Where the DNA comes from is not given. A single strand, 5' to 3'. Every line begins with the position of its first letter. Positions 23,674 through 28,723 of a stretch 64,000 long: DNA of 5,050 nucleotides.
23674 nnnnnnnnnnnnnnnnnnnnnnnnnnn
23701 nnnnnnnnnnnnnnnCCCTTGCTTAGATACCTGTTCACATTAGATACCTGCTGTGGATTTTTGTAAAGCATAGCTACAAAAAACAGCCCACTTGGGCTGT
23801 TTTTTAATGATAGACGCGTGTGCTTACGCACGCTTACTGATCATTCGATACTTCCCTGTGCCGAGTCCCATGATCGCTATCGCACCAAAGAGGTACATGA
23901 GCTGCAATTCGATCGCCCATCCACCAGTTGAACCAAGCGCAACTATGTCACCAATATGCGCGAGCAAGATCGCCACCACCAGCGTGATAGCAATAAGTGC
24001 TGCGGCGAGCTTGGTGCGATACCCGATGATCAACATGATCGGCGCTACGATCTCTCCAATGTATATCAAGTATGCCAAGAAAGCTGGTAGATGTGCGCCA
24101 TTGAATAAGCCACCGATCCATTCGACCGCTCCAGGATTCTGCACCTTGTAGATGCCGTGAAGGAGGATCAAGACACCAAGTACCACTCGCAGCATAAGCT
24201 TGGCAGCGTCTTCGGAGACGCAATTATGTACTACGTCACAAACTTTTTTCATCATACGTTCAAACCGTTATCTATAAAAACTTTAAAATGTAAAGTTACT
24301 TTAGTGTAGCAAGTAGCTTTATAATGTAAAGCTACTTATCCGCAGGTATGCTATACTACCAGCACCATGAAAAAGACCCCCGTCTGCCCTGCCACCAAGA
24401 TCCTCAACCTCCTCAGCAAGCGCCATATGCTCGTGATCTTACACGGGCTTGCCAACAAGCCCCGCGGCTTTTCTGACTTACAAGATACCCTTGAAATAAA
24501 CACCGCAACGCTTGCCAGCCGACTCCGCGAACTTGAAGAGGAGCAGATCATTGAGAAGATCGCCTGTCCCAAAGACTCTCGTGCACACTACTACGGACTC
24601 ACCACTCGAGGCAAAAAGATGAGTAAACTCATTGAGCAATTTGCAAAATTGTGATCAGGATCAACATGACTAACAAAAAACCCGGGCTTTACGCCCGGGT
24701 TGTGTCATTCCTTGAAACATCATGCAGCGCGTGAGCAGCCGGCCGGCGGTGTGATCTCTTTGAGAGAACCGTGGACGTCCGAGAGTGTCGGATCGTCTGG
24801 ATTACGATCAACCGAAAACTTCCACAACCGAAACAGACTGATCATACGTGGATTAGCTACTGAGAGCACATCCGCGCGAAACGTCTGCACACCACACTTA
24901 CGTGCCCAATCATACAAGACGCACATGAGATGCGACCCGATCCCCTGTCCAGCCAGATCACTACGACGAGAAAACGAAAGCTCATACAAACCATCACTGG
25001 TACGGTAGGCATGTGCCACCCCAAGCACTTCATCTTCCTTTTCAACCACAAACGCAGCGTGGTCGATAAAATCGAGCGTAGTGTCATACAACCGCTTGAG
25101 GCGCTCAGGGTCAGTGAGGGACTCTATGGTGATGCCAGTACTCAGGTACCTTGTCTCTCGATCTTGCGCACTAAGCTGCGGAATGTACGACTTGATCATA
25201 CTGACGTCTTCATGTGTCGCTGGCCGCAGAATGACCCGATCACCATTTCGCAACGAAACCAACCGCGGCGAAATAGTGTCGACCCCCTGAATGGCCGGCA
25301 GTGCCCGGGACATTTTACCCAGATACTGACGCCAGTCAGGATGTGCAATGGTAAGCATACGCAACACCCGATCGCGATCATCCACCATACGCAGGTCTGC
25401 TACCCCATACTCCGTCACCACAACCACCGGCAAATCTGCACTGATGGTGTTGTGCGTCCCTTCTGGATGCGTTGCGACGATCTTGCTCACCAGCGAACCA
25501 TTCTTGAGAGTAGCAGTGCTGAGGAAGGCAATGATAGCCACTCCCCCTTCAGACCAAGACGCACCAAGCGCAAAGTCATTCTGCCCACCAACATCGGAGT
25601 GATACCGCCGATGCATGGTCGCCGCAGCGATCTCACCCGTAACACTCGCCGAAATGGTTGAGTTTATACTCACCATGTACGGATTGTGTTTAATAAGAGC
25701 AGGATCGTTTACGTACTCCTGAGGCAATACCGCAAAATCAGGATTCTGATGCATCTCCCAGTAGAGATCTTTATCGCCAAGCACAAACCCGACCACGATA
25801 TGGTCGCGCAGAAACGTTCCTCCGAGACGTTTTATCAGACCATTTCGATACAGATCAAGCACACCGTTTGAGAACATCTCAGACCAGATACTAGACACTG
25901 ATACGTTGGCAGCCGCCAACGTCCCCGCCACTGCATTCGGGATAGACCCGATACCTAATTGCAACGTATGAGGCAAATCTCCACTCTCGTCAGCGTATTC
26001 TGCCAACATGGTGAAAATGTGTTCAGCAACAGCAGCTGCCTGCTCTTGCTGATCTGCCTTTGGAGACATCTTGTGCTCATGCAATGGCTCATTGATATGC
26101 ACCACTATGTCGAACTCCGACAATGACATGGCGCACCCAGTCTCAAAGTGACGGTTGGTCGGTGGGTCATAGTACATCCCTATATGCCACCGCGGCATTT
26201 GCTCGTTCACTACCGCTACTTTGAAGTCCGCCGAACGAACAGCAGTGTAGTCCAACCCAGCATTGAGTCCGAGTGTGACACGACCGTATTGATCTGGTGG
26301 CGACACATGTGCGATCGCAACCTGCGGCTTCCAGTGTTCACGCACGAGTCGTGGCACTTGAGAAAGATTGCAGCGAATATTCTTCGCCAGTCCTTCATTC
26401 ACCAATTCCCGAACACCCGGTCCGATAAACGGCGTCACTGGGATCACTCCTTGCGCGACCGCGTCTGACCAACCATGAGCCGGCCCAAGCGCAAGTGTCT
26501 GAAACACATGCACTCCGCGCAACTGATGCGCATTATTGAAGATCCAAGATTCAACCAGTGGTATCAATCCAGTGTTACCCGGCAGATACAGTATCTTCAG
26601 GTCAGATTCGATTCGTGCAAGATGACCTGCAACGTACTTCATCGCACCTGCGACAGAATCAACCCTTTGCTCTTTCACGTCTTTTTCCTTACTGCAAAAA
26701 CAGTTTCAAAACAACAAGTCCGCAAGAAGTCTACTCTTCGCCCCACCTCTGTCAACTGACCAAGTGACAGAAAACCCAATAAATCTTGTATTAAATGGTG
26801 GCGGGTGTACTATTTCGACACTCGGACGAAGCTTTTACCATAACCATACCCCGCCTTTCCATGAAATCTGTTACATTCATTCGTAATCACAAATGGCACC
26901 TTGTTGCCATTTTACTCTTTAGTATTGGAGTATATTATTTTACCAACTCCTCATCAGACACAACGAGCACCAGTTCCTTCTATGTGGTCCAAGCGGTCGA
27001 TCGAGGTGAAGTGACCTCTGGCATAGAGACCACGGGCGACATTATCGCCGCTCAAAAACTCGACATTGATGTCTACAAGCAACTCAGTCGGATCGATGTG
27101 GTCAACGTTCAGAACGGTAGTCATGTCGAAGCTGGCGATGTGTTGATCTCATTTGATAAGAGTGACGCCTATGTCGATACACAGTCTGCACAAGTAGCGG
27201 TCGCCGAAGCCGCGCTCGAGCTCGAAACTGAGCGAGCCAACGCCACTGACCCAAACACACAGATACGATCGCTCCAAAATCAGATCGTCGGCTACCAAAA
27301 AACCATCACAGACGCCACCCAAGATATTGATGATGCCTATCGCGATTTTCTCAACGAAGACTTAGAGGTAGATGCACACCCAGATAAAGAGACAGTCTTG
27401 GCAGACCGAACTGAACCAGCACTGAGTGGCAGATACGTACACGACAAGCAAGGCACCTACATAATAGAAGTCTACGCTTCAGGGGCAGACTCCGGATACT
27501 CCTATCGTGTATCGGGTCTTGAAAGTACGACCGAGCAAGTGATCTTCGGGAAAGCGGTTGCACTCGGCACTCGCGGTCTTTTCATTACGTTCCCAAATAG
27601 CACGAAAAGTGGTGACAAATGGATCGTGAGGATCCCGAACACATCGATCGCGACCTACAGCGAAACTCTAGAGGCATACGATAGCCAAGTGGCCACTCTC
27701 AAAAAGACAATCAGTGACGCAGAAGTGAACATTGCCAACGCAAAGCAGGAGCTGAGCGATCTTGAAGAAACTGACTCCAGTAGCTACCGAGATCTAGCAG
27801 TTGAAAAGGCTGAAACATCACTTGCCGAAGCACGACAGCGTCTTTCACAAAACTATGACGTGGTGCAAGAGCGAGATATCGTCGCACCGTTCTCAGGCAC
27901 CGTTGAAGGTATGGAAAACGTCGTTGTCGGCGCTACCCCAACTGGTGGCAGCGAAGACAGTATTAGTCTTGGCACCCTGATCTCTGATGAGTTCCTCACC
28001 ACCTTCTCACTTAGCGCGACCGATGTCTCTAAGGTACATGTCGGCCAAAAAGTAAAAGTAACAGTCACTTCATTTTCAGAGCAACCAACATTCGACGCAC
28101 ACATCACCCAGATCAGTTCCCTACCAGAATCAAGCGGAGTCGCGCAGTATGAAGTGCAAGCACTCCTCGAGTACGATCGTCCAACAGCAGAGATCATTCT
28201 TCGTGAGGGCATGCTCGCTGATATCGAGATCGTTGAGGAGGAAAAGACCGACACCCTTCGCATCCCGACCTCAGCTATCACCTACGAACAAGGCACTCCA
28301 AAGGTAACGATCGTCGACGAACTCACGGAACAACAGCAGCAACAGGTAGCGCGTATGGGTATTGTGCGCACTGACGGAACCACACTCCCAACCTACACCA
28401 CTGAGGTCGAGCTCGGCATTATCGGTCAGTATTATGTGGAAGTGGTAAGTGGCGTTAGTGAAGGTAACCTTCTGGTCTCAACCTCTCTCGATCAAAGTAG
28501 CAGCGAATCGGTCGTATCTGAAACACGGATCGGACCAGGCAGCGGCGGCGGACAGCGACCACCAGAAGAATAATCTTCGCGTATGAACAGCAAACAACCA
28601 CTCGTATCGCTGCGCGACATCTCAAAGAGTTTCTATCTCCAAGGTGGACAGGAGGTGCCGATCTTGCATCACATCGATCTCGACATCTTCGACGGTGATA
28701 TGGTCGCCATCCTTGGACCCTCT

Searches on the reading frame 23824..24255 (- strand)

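Call 81: search_protein_families(library=pfam, proteins=[window:23824-24255:-], max_evalue=0.00001)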
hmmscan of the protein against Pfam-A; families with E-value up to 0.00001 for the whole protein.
window:23824-24255:- (143 aa): 1 family
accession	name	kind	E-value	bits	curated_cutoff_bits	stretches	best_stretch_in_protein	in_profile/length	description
PF07681.17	DoxX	-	3e-18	66.7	23.6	1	19-100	2-84/85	DoxX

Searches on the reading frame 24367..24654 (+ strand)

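Call 82: search_protein_families(library=pfam, proteins=[window:24367-24654:+], max_evalue=0.00001)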
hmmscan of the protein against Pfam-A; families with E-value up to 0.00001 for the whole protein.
window:24367-24654:+ (95 aa): 2 families
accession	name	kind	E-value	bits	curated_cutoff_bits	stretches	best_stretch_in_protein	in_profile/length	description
PF01638.23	HxlR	-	7.4e-14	51.8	20.8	1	15-94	1-81/91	HxlR-like helix-turn-helix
PF25213.1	HVO_A0261_N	-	7.9e-06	26.1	35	1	17-92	9-77/86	HVO_A0261 N-terminal domain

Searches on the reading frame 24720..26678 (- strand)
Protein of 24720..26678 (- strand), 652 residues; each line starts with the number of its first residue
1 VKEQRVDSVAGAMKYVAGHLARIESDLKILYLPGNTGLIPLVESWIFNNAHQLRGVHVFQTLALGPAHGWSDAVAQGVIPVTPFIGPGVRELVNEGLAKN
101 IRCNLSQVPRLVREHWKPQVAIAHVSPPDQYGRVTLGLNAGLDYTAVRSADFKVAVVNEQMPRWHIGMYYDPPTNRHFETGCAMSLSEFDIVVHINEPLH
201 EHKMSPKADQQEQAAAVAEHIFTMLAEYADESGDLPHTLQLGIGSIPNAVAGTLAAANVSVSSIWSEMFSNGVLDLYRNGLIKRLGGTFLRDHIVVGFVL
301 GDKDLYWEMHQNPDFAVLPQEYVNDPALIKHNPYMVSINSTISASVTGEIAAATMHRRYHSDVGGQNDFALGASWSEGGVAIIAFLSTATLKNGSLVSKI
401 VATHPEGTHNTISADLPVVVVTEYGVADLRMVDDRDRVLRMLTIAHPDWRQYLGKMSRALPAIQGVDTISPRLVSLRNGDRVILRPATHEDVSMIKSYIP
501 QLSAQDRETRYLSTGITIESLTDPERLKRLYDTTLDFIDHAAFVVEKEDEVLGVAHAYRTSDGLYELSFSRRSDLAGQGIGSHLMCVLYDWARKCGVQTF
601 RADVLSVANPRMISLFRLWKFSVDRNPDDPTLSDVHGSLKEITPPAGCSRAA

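Call 82: search_protein_families(library=pfam, proteins=[window:24720-26678:-], max_evalue=0.00001)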
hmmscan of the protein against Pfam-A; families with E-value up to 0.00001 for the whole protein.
window:24720-26678:- (652 aa): 3 families
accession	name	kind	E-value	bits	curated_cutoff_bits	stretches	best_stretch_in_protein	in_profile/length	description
PF13336.12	AcetylCoA_hyd_C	-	4.2e-41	140.9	23.7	1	301-454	1-151/154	Acetyl-CoA hydrolase/transferase C-terminal domain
PF00583.31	Acetyltransf_1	-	4.7e-08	33.7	20.7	1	530-617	20-113/116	Acetyltransferase (GNAT) family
PF02550.21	AcetylCoA_hydro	-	1.1e-07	32.6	24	1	57-165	62-172/198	Acetyl-CoA hydrolase/transferase N-terminal domain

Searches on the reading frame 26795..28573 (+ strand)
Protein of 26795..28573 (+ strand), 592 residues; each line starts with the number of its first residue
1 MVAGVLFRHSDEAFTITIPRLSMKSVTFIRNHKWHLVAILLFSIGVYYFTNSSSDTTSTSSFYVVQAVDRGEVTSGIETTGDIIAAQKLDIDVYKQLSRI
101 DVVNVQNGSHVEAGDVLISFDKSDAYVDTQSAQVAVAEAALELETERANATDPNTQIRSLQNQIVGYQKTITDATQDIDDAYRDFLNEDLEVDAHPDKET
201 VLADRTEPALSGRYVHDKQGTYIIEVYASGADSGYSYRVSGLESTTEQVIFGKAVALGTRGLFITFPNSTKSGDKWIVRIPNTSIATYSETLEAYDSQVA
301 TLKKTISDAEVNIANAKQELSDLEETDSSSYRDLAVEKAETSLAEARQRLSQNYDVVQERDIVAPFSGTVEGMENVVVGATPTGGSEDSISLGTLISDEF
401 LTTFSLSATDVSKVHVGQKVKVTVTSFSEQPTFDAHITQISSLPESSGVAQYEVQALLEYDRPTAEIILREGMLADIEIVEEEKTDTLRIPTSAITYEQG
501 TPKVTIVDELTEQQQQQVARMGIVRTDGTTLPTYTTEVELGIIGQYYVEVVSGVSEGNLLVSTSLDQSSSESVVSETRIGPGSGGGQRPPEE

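Call 82: search_protein_families(library=pfam, proteins=[window:26795-28573:+], max_evalue=0.00001)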
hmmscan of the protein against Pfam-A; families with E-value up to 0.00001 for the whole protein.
window:26795-28573:+ (592 aa): 1 family
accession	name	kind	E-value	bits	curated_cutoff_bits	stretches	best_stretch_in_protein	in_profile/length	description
PF13437.12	HlyD_3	-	5.2e-09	37.2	22.2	1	362-459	2-96/106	HlyD family secretion protein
